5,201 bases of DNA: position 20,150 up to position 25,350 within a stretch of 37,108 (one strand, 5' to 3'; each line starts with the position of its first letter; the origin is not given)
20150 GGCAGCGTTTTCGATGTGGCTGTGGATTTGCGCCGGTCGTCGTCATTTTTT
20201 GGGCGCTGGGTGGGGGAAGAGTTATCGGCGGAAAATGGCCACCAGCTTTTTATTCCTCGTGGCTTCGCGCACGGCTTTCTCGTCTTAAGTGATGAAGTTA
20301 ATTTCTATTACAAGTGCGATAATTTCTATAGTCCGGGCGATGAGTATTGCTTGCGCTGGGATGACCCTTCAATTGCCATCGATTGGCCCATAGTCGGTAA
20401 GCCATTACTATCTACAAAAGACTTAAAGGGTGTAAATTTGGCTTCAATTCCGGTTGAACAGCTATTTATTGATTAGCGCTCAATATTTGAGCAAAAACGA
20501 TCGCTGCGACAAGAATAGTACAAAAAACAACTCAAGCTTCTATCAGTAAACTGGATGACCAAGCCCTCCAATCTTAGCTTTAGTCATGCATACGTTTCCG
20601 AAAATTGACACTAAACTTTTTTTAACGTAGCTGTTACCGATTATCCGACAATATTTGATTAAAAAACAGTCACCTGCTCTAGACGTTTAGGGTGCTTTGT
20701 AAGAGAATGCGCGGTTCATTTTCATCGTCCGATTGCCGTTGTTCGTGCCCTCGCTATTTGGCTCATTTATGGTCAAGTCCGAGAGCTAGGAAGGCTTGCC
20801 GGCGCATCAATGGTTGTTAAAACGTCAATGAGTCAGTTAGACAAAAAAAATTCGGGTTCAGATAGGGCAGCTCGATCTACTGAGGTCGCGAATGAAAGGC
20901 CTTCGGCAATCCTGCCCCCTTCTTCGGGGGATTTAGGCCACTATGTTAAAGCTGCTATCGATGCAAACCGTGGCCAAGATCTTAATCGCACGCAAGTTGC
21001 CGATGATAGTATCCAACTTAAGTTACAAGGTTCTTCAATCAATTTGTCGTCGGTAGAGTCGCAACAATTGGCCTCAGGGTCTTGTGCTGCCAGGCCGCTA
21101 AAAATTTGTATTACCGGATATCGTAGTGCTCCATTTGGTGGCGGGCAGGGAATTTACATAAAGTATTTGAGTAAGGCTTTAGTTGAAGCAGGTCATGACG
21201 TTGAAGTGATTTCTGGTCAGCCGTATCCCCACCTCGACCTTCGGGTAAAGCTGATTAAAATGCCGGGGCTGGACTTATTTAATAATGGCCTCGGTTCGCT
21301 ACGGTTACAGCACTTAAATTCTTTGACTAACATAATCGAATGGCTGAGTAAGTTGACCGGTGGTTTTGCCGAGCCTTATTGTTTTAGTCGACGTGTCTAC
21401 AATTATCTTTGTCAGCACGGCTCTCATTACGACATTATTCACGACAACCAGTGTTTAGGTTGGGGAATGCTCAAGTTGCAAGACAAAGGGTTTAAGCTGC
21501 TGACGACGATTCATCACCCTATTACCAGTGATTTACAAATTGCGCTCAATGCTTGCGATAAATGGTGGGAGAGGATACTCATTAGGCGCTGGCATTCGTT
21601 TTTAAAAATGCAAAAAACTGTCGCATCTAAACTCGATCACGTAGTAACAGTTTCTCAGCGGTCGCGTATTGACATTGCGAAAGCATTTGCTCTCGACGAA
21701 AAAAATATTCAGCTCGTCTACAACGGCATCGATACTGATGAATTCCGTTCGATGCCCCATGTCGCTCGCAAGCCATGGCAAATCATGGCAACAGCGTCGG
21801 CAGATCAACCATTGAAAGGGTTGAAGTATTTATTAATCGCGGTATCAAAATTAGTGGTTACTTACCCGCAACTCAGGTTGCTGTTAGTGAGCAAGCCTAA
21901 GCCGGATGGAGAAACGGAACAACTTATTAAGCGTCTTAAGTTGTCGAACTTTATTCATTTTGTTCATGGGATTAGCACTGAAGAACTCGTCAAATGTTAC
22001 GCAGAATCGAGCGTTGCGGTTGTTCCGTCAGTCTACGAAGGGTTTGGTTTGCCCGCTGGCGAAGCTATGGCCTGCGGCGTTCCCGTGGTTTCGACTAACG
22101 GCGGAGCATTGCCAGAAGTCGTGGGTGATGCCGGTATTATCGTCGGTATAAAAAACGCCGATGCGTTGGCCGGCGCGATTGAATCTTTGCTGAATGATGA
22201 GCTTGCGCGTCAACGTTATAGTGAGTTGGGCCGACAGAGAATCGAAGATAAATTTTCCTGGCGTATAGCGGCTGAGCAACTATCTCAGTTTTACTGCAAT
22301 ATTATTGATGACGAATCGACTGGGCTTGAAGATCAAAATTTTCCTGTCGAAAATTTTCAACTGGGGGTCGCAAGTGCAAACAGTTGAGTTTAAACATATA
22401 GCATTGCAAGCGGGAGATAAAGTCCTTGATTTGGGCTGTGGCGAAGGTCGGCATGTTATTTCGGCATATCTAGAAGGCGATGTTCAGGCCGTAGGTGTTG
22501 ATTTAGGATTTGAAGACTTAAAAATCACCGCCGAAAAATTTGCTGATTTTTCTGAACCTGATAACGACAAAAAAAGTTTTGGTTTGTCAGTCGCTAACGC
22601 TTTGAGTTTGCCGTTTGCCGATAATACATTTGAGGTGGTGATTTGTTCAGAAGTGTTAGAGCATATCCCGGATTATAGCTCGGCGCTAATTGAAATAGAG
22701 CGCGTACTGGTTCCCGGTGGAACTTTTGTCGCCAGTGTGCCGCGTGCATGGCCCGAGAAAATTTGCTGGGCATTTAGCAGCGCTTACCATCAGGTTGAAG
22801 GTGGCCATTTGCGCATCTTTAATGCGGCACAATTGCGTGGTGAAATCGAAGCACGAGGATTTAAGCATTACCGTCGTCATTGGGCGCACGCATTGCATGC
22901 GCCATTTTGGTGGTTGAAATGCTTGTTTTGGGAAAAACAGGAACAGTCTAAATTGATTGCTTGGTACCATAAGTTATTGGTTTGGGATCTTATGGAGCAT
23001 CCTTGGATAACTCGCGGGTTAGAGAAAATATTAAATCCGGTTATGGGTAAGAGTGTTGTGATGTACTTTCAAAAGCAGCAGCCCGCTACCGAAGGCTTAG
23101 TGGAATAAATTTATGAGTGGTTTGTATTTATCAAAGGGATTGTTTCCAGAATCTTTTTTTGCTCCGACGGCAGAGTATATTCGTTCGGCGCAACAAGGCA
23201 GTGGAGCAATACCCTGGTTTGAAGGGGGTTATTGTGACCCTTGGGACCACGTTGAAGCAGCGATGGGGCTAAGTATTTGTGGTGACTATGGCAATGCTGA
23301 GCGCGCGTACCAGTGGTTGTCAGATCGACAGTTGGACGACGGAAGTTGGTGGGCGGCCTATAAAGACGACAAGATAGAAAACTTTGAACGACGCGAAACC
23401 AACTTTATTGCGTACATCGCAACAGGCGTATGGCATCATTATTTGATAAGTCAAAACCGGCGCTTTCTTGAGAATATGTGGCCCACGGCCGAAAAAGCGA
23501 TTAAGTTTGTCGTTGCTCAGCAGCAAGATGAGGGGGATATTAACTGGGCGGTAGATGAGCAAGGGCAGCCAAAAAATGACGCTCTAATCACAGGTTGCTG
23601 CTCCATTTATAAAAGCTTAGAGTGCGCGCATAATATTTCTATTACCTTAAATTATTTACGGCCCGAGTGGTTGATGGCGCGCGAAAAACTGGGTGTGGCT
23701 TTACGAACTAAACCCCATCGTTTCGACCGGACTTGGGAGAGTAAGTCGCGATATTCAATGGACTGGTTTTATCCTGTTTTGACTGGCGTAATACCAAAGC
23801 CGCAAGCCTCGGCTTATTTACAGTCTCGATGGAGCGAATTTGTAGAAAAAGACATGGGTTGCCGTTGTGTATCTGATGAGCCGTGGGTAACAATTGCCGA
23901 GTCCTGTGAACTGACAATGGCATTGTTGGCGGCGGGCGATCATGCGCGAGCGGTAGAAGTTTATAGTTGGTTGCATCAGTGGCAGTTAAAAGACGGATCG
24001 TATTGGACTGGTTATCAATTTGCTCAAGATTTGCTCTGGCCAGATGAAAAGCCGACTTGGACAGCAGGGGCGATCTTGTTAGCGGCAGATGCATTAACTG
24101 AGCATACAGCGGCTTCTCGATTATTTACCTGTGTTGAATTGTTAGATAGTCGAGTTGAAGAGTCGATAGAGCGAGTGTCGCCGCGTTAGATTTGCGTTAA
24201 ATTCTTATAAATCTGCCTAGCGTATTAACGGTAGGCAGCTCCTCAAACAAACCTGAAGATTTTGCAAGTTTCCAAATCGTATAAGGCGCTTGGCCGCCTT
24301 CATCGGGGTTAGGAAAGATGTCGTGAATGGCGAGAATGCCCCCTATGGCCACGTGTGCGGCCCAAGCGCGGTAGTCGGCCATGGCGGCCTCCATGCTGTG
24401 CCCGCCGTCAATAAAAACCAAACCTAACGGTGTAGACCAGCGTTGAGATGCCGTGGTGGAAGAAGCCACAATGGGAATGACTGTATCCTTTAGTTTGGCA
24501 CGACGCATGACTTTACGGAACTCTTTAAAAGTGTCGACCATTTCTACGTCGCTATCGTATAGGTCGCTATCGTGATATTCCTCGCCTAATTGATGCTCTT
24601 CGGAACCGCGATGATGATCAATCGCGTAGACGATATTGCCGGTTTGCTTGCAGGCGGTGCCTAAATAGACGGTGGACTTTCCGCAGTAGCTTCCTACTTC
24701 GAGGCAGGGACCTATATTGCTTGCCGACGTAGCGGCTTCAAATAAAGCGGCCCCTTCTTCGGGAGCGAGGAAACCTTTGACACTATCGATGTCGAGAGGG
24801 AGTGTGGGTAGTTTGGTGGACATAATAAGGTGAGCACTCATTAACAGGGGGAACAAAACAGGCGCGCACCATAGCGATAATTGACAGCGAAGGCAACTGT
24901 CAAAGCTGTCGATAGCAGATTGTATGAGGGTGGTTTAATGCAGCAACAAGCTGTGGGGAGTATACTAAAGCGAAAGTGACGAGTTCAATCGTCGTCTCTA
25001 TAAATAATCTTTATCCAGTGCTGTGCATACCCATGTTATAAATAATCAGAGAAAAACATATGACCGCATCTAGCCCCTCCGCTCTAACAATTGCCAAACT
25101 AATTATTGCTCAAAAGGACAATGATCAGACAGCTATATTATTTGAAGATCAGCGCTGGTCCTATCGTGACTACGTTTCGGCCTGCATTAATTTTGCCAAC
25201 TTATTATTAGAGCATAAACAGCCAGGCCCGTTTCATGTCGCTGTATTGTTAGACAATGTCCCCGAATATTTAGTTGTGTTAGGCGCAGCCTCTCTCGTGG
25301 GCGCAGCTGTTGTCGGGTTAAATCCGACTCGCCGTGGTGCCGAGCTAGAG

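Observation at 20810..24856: GT4 + two SAM methyltransferases + alpha/alpha-toroid protein: a polymethylated-polysaccharide-like cassette in a gammaproteobacterium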

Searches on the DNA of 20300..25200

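Call 68: search_rna_families(source=window, start=20300, end=25200, threshold=evalue, max_evalue=1)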
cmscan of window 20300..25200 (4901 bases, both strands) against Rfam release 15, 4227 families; matches with E-value up to 1: 0.
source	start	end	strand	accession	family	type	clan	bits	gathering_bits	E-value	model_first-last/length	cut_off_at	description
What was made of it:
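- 20477..20809 (.): 333-nt non-coding gap between rmlC and the cassette; presumed promoter/leader region. No Rfam family match in 20300-25200 (call 68).
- Tried and rejected: (3) Riboswitch or other known RNA in the 333-nt leader or elsewhere in the cassette: none found (call 68).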

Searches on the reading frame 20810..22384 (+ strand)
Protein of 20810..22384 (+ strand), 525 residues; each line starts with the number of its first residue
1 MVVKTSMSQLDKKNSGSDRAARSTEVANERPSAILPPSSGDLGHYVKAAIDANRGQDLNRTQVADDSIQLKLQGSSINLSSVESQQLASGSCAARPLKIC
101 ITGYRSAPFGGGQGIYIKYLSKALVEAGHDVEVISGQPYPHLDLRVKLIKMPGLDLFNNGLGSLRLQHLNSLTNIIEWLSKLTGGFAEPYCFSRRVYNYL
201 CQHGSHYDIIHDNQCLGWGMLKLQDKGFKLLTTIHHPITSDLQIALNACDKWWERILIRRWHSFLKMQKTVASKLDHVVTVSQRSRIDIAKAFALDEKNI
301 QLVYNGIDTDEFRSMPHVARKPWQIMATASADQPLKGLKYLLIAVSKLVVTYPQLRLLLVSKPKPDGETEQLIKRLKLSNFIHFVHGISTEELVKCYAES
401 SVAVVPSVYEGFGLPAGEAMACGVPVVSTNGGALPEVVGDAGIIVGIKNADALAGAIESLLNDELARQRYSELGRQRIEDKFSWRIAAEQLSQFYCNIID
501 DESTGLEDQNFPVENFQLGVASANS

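Call 3: search_protein_families(library=pfam, proteins=[window:20810-22384:+], max_evalue=0.01)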
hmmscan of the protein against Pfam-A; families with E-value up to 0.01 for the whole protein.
window:20810-22384:+ (525 aa): 6 families
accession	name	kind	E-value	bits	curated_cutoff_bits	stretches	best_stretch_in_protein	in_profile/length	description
PF00534.26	Glycos_transf_1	-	9.5e-31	107.1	26.4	1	326-477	18-172/172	Glycosyl transferases group 1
PF13692.12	Glyco_trans_1_4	-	2.3e-28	99.7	27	1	326-463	5-142/142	Glycosyl transferases group 1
PF13439.12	Glyco_transf_4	-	8.8e-22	78.4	28.5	1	111-311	2-170/170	Glycosyltransferase Family 4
PF20706.3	GT4-conflict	-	2.6e-15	56.7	26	1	265-491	137-385/385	Family 4 Glycosyltransferase in conflict systems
PF13579.12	Glyco_trans_4_4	-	9.4e-09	36.2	29.7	1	111-306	1-158/158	Glycosyl transferase 4-like domain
PF13524.12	Glyco_trans_1_2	-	1.3e-07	32.1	25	1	383-491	30-142/144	Glycosyl transferase-like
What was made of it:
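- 20810..22387 (+): ManT homologue: GT4 alpha-(1->4)-mannosyltransferase-like, with a ~90-aa low-complexity N-terminal extension; likely start Met7 at 20828. Pfam Glyco_transf_4 + Glycos_transf_1 (call 3).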

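Call 4: search_protein_families(library=ncbifam, proteins=[window:20810-22384:+], max_evalue=0.01)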
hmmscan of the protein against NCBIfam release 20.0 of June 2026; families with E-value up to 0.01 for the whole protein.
window:20810-22384:+ (525 aa): 46 families (the best 25 are shown)
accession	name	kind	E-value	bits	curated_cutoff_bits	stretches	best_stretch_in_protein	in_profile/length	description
TIGR02149.1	glgA_Coryne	subfamily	8.5e-32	110.7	302.4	1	267-498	137-390/391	glycogen synthase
TIGR03999.1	thiol_BshA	equivalog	2e-27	96.1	273.7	1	262-499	132-374/375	N-acetyl-alpha-D-glucosaminyl L-malate synthase BshA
TIGR03449.1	mycothiol_MshA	equivalog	1.2e-26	93.6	462.5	1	267-498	157-403/406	D-inositol-3-phosphate glycosyltransferase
NF041876.1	EPS_EpsE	equivalog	6.6e-26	91.4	400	1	288-491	175-389/389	exopolysaccharide biosynthesis GT4 family glycosyltransferase EpsE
TIGR03088.1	stp2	hypoth_equivalog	2.2e-23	82.9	409.05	1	269-496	131-371/374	TIGR03088 family PEP-CTERM/XrtA system glycosyltransferase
TIGR04047.1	MSMEG_0565_glyc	hypoth_equivalog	2.8e-18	66.2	259.85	1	266-495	130-371/373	MSMEG_0565 family glycosyltransferase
TIGR04157.1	glyco_rSAM_CFB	subfamily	5.1e-18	65.3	400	1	266-495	161-406/406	TIGR04157 family glycosyltransferase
NF053787.1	GlcN_PG_synth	equivalog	1.1e-17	64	480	1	380-499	242-360/361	N-acetylglucosaminyl phosphatidylglycerol synthase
NF038295.1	EPS_HpsP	equivalog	3.3e-16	59.3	550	1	328-499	212-388/388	hormogonium polysaccharide biosynthesis glycosyltransferase HpsP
NF050063.1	ProtGlycPglJ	equivalog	1.4e-14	54.1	500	1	269-491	139-360/363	N-acetylgalactosamine-N,N'-diacetylbacillosaminyl-diphospho-undecaprenol 4-alpha-N-acetylgalactosaminyltransferase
TIGR04063.1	stp3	hypoth_equivalog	1.1e-13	50.9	442.05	1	266-499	149-396/397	TIGR04063 family PEP-CTERM/XrtA system glycosyltransferase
NF038298.1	EPS_HpsO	equivalog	2.3e-13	49.7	575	1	410-498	299-387/388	hormogonium polysaccharide biosynthesis glycosyltransferase HpsO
NF038229.1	Glyco4_Geo_Pelo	equivalog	6.6e-13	48.4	400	1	271-499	106-337/338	GPMC system family 4 glycosyltransferase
NF041010.1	glycosy_Agl16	equivalog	6.7e-13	48.2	575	1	260-496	119-349/352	glycosylation protein Agl16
NF047684.1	TeichurnBiosyTuaC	equivalog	3.3e-12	46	550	1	366-499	255-390/391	teichuronic acid biosynthesis protein TuaC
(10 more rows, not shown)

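Call 8: search_solved_structures(query=window:20810-22384:+, max_evalue=0.00001)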
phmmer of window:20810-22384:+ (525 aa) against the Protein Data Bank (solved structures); distinct sequences matched with E-value up to 0.00001: 49.
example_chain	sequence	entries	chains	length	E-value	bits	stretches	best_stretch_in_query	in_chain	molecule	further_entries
7qsg_A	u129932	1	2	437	4.9e-96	325.4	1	97-495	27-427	D-inositol 3-phosphate glycosyltransferase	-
6kih_A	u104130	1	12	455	5.7e-24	87.7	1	110-499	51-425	Tll1590 protein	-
3mbo_A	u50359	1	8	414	1e-18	70.3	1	277-505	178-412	Glycosyltransferase, group 1 family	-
2jjm_A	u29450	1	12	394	7.6e-18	67.5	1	277-505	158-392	GLYCOSYL TRANSFERASE, GROUP 1 FAMILY PROTEIN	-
4n9w_A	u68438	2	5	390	8.7e-18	67.3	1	299-497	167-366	GDP-mannose-dependent alpha-(1-2)-phosphatidylinositol mannosyltransferase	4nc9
2gej_A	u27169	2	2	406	1.2e-17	66.8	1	299-497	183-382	PHOSPHATIDYLINOSITOL MANNOSYLTRANSFERASE (PimA)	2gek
3c4q_A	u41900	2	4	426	3.6e-17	65.2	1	324-505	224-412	Predicted glycosyltransferases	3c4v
3c48_A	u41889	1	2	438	4.7e-17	64.8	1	324-504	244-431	Predicted glycosyltransferases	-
5d00_A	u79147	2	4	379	9.2e-17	63.9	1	296-500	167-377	N-acetyl-alpha-D-glucosaminyl L-malate synthase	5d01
6tvp_A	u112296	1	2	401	1.2e-15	60.2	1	267-496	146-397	Alpha-maltose-1-phosphate synthase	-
3okc_A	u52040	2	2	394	6e-14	54.6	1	325-493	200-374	GDP-mannose-dependent alpha-(1-6)-phosphatidylinositol monomannoside mannosyltransferase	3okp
3oka_A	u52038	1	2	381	6.7e-14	54.4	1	325-493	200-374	GDP-mannose-dependent alpha-(1-6)-phosphatidylinositol monomannoside mannosyltransferase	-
2r60_A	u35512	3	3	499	2.9e-13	52.4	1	389-500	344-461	Glycosyl transferase, group 1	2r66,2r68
5i45_A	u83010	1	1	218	3.9e-13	51.9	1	347-499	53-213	Glycosyl transferases group 1 family protein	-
9v0l_A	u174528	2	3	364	2.9e-11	45.7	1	381-499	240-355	tetrahydrobiopterin glucosyltransferases | tetrahydrobiopterin glucosyltransferase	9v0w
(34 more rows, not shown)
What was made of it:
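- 20810..22387 (+): PDB 7QSG (M. hassiacum ManT) E=4.9e-96 over residues 97-495 (call 8).
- On MMP biosynthesis/recycling cluster (ManT-pMeT3-MmpH-MeT1): E=4.9e-96 to 7QSG (call 8).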

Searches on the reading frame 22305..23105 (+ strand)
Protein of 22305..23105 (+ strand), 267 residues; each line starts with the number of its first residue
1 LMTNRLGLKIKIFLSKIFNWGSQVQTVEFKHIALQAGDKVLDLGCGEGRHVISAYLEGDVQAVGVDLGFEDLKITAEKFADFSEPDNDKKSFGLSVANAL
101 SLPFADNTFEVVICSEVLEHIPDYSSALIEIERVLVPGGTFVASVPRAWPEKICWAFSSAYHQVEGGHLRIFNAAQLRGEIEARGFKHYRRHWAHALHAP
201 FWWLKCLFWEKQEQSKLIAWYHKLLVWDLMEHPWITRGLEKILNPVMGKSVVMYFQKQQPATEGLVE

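Call 3: search_protein_families(library=pfam, proteins=[window:22305-23105:+], max_evalue=0.01)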
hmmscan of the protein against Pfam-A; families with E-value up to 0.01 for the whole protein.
window:22305-23105:+ (267 aa): 13 families
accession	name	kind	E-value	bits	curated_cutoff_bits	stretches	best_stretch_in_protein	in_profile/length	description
PF08241.18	Methyltransf_11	-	3.4e-19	69.7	21.2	1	41-142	1-94/95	Methyltransferase domain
PF13489.12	Methyltransf_23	-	1.2e-18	67.8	27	1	34-187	20-160/164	Methyltransferase domain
PF13847.12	Methyltransf_31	-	1.7e-17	63.9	27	1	36-154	3-123/145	Methyltransferase domain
PF13649.12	Methyltransf_25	-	6.4e-16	59.3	27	1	40-139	1-97/97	Methyltransferase domain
PF01209.24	Ubie_methyltran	-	2.5e-11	43.8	20.1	1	30-143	41-151/233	ubiE/COQ5 methyltransferase family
PF08242.18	Methyltransf_12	-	4.5e-11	43.8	30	1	41-141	1-98/98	Methyltransferase domain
PF02353.26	CMAS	-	1.6e-06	28.1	27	1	28-121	54-140/273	Mycolic acid cyclopropane synthetase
PF08003.17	Methyltransf_9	-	6.6e-05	22.5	23.8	1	30-142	109-216/315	Protein of unknown function (DUF1698)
PF03141.22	Methyltransf_29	-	8.8e-05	21.7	23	1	39-148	120-222/506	Putative S-adenosyl-L-methionine-dependent methyltransferase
PF07021.18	MetW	-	0.00055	20.1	21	1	34-132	11-99/193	Methionine biosynthesis protein MetW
PF06325.19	PrmA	-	0.0017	18.4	22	1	34-144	159-259/296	Ribosomal protein L11 methyltransferase (PrmA)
PF05148.21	Methyltransf_8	-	0.0024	18.2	27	0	94-142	108-156/219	Hypothetical methyltransferase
PF24675.1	NpmA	-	0.0047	16.7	60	1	24-79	11-67/214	16S rRNA (adenine(1408)-N(1))-methyltransferase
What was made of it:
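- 22374..23108 (+): pMeT3 homologue: putative SAM-dependent 3-O-methyltransferase (Methyltransf_11), GTG start overlapping the ManT stop by 14 nt. Pfam Methyltransf_11 E=3.4e-19 (call 3).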

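Call 4: search_protein_families(library=ncbifam, proteins=[window:22305-23105:+], max_evalue=0.01)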
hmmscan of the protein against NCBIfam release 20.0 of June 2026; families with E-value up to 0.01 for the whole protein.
window:22305-23105:+ (267 aa): 41 families (the best 25 are shown)
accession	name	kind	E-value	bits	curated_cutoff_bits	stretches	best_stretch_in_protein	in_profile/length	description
NF045667.1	MTase_DVU1556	equivalog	2.7e-17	62.9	155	1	29-187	15-161/213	DVU_1556 family methyltransferase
NF041536.1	ArsM_DUF2284_UU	exception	1.5e-14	53.2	575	1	34-168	74-207/459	arsenite methyltransferase/DUF2284 domain selenoprotein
NF041537.1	ArsM_AhpD_UU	exception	2.8e-14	52.7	510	1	33-142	73-179/345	arsenite methyltransferase/AhpD domain selenoprotein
NF001243.0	PRK00216.1-4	equivalog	4e-14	52.5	235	1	29-143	40-151/237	demethylmenaquinone methyltransferase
TIGR02752.1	MenG_heptapren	equivalog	6.2e-14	52.1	419.85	1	29-150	38-155/231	demethylmenaquinone methyltransferase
TIGR01934.1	MenG_MenH_UbiE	subfamily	7.3e-14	51.6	158.35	1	29-142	32-140/223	ubiquinone/menaquinone biosynthesis methyltransferase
NF047649.1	MTase_UXPK_star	exception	1.2e-13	50.8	460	1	33-142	74-180/283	methyltransferase/UXPK-star double selenoprotein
NF040539.1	AST_met_ArsM_2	exception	2.2e-13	50.7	240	1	36-142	56-162/262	putative arsinothricin biosynthesis methyltransferase ArsM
NF001244.0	PRK00216.1-5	equivalog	1e-11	44.6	216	1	29-142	41-152/236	bifunctional demethylmenaquinone methyltransferase/2-methoxy-6-polyprenyl-1,4-benzoquinol methylase UbiE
NF001241.0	PRK00216.1-2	equivalog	2.2e-11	43.9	327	1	29-143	44-147/231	demethylmenaquinone methyltransferase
NF052510.1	methyltran_MpqE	exception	2.6e-10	40.1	335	1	29-142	39-150/234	methyl-plastoquinone biosynthesis methyltransferase MpqE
NF008823.0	PRK11873.1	subfamily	5.6e-10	39.2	263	1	32-144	73-182/272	arsenite methyltransferase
TIGR01983.1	UbiG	equivalog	3.7e-09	36.2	102.95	1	36-145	49-154/228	bifunctional 2-polyprenyl-6-hydroxyphenol methylase/3-demethylubiquinol 3-O-methyltransferase UbiG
NF043040.1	corrin_prot_MT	hypoth_equivalog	6.5e-09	35.5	180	1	35-153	40-156/216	corrinoid protein-associated methyltransferase CpaM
NF045825.1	FAmtase_mtf2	equivalog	2.8e-08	33.3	400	1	36-155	58-170/248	fatty-acid O-methyltransferase Mtf2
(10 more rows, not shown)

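Call 6: search_solved_structures(query=window:22305-23105:+, max_evalue=0.001)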
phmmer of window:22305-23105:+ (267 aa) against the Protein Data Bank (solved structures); distinct sequences matched with E-value up to 0.001: 29.
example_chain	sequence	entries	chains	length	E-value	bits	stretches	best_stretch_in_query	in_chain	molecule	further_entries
3bus_A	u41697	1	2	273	9.8e-13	51.2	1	33-142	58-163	Methyltransferase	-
8zc8_A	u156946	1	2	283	2.3e-11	46.7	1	31-143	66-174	MitM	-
21zq_A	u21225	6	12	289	2.4e-11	46.7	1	31-143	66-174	MitM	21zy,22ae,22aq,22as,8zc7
6uak_A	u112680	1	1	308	4.7e-11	45.7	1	38-144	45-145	SAM dependent methyltransferase LahSB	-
3mgg_A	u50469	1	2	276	5.8e-11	45.4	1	33-142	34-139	Methyltransferase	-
6uv6_A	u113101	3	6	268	1.7e-09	40.6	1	37-141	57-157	D-glucose O-methyltransferase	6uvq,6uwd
3sm3_A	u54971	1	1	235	4.5e-09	39.2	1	28-140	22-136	SAM-dependent methyltransferases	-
7v6h_A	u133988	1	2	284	9.1e-09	38.2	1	29-144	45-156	Cyclopropane fatty-acyl-phospholipid synthase-like methyltransferase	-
1xxl_A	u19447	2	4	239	1.5e-08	37.5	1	33-146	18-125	YcgJ protein | ycgJ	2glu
1vl5_A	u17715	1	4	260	2e-08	37.1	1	30-199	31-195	unknown conserved protein BH2331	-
4kdc_A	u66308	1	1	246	6.9e-08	35.3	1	37-146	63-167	3-demethylubiquinone-9 3-methyltransferase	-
4kdr_A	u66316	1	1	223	7.5e-08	35.2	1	37-144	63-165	3-demethylubiquinone-9 3-methyltransferase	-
5dpm_A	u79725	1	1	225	7.6e-08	35.2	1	37-144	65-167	Ubiquinone biosynthesis O-methyltransferase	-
5gm1_A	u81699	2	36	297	9.8e-08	34.8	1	34-142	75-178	O-methylransferase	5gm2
4pne_A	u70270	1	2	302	1.1e-07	34.7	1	31-141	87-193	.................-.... protein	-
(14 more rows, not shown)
